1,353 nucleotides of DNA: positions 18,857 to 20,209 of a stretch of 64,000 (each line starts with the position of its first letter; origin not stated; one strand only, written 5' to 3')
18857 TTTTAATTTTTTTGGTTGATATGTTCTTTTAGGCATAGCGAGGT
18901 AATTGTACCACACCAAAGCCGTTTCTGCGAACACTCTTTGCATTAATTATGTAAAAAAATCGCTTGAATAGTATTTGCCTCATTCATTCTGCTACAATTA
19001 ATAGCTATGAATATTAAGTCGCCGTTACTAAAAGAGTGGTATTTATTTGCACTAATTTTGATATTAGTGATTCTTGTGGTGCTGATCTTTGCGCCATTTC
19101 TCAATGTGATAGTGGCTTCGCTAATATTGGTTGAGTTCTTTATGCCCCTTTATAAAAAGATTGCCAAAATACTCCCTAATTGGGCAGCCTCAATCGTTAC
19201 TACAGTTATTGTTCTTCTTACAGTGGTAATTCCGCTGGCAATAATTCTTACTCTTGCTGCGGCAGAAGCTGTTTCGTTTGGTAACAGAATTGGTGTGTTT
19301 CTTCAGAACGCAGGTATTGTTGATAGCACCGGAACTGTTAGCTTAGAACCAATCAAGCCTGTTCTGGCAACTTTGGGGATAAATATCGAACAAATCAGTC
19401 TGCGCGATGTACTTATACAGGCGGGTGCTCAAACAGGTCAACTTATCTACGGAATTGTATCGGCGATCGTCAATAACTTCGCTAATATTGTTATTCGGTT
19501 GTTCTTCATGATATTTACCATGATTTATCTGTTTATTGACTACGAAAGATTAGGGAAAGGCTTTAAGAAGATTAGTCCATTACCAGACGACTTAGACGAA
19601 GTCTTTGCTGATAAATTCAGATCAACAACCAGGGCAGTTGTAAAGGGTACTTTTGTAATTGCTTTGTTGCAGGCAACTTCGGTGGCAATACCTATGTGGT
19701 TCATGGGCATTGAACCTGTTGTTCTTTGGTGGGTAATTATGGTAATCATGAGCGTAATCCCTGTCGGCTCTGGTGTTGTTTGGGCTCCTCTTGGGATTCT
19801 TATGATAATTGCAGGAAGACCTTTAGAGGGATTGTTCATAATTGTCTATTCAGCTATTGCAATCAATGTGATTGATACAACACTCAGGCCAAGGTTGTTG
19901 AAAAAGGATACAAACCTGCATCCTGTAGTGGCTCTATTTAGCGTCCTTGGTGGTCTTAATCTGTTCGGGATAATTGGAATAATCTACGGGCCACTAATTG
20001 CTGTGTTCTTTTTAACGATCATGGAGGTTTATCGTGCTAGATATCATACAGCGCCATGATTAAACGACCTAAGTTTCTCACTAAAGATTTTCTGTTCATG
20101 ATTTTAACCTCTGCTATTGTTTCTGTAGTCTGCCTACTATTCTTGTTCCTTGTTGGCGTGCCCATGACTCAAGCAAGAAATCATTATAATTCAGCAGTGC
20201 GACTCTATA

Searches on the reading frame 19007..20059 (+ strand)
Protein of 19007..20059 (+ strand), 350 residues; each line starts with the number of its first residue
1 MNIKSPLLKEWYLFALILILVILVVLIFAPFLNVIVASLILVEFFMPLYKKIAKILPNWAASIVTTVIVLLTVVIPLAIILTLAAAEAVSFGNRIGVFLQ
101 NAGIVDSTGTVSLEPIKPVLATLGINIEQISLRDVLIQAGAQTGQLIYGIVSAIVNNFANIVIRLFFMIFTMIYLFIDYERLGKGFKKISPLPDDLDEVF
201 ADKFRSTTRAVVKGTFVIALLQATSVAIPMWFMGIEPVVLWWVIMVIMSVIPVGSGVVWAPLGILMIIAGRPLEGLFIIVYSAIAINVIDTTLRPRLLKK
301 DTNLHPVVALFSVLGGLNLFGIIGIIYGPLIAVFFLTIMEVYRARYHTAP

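Call 83: search_protein_families(library=pfam, proteins=[window:19007-20059:+], max_evalue=0.00001)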
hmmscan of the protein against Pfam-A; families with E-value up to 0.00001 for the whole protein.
window:19007-20059:+ (350 aa): 1 family
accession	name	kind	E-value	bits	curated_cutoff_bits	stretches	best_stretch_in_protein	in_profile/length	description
PF01594.21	AI-2E_transport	-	7.5e-33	114.5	34.3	1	16-343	2-327/327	AI-2E family transporter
